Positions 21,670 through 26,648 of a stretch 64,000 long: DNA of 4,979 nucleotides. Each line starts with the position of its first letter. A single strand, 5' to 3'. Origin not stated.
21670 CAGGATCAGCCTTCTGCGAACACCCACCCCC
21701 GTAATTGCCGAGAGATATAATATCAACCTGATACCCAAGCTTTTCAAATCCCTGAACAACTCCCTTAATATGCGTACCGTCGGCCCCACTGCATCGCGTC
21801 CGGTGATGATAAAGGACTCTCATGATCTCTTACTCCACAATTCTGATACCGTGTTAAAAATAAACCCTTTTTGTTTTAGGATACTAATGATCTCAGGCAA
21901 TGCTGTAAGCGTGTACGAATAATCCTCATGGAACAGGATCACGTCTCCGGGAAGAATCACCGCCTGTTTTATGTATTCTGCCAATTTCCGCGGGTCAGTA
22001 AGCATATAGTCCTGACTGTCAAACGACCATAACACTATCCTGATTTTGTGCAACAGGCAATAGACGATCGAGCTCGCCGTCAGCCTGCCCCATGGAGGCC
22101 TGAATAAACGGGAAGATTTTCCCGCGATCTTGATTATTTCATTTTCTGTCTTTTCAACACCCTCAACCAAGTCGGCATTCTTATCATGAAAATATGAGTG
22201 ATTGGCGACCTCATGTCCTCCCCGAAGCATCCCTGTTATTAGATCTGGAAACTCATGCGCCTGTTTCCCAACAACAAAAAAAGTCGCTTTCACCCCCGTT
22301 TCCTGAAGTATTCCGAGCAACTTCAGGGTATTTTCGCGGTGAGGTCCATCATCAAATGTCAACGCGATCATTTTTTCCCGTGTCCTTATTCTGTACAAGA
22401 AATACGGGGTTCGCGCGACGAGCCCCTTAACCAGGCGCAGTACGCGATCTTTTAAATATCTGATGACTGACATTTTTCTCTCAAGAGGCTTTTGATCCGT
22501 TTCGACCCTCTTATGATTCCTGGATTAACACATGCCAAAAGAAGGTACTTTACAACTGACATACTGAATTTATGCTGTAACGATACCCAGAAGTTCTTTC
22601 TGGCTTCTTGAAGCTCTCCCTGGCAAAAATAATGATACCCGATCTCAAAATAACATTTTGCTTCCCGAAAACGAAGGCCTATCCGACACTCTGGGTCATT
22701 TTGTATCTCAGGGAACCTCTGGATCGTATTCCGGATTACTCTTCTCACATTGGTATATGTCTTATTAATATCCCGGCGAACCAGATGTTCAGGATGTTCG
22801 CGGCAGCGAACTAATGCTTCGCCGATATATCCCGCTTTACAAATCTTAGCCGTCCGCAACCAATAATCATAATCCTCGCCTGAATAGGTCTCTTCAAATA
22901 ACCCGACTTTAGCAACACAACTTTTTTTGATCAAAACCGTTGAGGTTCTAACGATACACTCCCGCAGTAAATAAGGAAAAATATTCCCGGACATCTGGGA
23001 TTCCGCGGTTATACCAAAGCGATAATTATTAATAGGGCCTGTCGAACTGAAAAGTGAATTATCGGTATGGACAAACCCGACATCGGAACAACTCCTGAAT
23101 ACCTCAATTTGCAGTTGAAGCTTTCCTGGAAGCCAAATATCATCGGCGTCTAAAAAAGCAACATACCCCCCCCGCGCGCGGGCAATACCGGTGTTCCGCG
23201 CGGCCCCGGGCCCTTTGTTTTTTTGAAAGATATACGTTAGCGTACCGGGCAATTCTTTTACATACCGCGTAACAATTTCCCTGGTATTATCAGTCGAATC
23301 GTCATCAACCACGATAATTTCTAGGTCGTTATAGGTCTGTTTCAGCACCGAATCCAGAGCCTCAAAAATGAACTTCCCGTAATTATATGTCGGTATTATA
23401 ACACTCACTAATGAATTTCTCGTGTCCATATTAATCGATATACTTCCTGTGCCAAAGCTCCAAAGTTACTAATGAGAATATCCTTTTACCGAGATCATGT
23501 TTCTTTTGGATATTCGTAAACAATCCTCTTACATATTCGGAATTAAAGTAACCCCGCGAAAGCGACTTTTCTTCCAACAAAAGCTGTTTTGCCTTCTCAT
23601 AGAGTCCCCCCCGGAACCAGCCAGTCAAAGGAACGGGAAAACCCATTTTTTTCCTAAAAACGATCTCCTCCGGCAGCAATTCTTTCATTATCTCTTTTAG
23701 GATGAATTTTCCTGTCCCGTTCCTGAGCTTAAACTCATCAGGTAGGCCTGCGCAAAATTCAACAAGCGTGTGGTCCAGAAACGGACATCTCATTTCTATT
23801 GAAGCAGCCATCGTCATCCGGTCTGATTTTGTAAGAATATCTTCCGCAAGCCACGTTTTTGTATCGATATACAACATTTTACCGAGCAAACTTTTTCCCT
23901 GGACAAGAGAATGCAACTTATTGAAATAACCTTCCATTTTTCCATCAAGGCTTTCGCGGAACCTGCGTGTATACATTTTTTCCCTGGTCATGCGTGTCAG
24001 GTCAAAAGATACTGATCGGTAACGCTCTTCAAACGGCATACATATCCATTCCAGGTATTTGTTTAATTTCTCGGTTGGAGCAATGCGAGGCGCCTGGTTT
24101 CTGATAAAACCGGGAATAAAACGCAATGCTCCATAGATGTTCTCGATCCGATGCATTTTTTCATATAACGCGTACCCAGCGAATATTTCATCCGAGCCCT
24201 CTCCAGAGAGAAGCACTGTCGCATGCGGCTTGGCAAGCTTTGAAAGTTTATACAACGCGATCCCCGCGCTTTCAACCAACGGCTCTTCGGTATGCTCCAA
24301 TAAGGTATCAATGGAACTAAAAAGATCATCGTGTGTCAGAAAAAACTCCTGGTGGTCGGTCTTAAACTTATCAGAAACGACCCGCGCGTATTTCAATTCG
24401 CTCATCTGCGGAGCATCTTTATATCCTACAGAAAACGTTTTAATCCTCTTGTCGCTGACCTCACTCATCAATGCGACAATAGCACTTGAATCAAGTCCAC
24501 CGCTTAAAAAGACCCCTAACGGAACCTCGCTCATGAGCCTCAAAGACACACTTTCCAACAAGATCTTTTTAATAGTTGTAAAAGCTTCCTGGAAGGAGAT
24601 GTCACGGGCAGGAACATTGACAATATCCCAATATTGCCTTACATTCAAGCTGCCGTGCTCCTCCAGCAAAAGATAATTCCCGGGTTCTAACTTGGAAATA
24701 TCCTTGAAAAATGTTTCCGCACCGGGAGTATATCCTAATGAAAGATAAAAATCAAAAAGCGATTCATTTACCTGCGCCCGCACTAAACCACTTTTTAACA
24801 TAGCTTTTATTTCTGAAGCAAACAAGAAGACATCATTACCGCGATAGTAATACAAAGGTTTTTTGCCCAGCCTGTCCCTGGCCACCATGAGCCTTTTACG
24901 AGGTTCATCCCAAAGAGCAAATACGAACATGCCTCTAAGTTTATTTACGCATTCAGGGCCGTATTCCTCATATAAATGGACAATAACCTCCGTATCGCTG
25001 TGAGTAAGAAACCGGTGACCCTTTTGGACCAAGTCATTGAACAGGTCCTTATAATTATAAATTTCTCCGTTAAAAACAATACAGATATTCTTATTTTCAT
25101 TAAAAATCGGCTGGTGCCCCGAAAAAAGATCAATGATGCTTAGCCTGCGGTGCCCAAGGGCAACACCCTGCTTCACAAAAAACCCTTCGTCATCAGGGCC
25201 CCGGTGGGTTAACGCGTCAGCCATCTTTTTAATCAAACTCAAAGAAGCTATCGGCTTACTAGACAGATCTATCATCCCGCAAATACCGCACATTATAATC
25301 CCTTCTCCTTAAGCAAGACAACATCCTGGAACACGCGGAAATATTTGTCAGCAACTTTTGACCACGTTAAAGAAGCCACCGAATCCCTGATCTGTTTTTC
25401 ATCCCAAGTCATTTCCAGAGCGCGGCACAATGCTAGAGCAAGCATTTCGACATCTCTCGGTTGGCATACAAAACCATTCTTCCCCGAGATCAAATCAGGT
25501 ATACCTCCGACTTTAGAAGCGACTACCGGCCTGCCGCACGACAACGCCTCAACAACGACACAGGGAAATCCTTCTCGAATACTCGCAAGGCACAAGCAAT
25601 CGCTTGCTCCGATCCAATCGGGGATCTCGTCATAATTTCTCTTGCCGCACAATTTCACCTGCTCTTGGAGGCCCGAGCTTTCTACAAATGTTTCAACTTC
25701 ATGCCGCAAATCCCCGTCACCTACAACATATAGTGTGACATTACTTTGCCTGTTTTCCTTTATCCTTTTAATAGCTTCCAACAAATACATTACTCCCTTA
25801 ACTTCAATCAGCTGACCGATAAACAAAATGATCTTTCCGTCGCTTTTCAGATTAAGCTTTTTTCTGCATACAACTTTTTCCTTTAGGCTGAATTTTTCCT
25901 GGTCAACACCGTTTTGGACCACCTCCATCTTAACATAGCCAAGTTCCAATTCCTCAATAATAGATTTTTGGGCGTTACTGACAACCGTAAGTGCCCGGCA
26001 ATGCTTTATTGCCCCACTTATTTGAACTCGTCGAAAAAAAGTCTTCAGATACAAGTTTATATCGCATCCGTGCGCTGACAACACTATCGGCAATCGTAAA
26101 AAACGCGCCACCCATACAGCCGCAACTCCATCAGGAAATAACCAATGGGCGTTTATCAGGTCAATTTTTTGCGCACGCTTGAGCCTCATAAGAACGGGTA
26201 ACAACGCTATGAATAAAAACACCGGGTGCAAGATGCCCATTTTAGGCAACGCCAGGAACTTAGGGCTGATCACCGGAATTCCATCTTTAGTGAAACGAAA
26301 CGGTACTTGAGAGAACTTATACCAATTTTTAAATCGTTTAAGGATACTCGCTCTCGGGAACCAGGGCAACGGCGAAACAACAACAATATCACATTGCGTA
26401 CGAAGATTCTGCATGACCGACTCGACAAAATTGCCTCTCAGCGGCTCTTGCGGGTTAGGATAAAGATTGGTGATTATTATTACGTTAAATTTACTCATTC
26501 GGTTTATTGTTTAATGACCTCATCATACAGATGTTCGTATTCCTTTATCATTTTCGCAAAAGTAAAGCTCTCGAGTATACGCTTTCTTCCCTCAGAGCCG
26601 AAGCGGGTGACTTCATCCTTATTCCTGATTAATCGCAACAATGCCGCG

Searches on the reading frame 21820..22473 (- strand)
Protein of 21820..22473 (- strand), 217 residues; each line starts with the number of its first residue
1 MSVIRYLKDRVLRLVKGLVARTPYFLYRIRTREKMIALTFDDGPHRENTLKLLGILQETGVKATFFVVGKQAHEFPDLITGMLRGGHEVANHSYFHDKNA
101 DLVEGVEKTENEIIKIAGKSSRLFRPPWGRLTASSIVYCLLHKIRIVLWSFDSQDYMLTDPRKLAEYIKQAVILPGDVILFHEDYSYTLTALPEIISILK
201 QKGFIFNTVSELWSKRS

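Call 10: search_protein_families(library=pfam, proteins=[window:21820-22473:-], max_evalue=0.001)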
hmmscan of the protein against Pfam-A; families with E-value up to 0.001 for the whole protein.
window:21820-22473:- (217 aa): 1 family
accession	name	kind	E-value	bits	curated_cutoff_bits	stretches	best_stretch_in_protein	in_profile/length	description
PF01522.26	Polysacc_deac_1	-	3.4e-27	95.3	23.1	1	30-135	3-112/124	Polysaccharide deacetylase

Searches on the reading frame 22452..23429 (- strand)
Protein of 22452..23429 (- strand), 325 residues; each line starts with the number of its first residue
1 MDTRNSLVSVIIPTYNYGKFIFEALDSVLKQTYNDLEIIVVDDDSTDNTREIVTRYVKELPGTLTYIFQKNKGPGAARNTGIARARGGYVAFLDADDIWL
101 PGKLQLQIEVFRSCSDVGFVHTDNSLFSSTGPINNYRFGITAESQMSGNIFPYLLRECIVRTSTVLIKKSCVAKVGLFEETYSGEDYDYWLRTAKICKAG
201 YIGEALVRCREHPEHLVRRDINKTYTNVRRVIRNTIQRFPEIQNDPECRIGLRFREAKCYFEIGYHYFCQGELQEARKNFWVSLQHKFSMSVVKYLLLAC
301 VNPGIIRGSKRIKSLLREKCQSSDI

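Call 10: search_protein_families(library=pfam, proteins=[window:22452-23429:-], max_evalue=0.001)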
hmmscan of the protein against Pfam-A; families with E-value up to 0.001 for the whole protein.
window:22452-23429:- (325 aa): 3 families
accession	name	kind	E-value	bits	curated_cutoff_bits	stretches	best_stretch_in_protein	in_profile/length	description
PF00535.33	Glycos_transf_2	-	4.1e-37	128.1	23.3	1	9-113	1-105/168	Glycosyl transferase family 2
PF13641.12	Glyco_tranf_2_3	-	1.1e-20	75.2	27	1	8-194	3-195/230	Glycosyltransferase like family 2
PF10111.15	Glyco_tranf_2_2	-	1.3e-15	58.1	27.3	1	9-198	1-204/276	Glycosyltransferase like family 2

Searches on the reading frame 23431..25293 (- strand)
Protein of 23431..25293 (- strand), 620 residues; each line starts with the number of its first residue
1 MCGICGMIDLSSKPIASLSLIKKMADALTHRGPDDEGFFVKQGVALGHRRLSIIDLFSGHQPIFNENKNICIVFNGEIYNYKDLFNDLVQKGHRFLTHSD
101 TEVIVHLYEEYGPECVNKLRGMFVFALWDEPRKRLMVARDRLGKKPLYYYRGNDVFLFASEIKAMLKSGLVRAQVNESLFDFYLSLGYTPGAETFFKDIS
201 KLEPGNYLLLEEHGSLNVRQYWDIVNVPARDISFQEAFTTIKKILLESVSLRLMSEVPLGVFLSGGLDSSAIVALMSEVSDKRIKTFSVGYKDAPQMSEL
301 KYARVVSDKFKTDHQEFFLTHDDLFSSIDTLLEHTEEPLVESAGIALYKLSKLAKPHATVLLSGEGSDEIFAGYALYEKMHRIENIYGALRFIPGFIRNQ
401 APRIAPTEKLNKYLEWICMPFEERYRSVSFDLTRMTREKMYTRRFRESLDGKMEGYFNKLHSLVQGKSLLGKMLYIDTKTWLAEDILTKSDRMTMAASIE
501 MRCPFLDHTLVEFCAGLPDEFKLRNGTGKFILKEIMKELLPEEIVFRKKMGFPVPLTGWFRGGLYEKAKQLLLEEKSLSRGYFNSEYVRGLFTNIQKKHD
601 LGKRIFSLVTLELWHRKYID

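Call 11: search_protein_families(library=pfam, proteins=[window:23431-25293:-], max_evalue=0.001)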
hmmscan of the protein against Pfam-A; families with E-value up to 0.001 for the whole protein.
window:23431-25293:- (620 aa): 4 families
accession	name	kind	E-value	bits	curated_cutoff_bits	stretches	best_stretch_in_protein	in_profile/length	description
PF00733.27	Asn_synthase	-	6.3e-100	335.7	21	1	241-616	2-354/354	Asparagine synthase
PF13537.11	GATase_7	-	1e-48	164.9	25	1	48-166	1-122/123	Glutamine amidotransferase domain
PF13522.11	GATase_6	-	2.9e-44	150.7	27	1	33-161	1-130/130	Glutamine amidotransferase domain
PF06508.19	QueC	-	0.00066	19.7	22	0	261-320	4-61/210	Queuosine biosynthesis protein QueC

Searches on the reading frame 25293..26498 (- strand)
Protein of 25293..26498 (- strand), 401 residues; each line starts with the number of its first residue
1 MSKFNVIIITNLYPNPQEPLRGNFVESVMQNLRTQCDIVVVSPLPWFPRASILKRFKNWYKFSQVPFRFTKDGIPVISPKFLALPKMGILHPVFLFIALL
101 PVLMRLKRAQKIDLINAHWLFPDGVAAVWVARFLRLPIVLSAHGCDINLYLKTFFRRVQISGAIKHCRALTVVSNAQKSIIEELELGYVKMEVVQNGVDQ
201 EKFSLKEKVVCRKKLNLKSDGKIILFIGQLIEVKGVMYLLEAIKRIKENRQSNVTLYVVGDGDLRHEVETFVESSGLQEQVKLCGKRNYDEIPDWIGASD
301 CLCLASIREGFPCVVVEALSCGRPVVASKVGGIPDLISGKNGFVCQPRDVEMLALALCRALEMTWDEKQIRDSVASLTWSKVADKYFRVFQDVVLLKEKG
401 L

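Call 11: search_protein_families(library=pfam, proteins=[window:25293-26498:-], max_evalue=0.001)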
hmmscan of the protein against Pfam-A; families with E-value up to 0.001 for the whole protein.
window:25293-26498:- (401 aa): 7 families
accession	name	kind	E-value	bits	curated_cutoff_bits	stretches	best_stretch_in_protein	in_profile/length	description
PF00534.26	Glycos_transf_1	-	4.7e-39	134.1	26.4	1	212-364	6-159/172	Glycosyl transferases group 1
PF13692.12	Glyco_trans_1_4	-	1.1e-36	126.6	27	1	222-362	2-141/142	Glycosyl transferases group 1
PF13439.12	Glyco_transf_4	-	4.8e-14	53.2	28.5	1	95-201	56-169/170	Glycosyltransferase Family 4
PF13579.12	Glyco_trans_4_4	-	4.5e-08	34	29.7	1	64-197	30-158/158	Glycosyl transferase 4-like domain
PF20706.3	GT4-conflict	-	6e-08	32.5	26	1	218-341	194-324/385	Family 4 Glycosyltransferase in conflict systems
PF13477.12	Glyco_trans_4_2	-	5.1e-05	23.9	23.4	1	97-149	61-112/139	Glycosyl transferase 4-like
PF00982.27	Glyco_transf_20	-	0.00037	19.8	32.5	0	289-372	362-448/473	Glycosyltransferase family 20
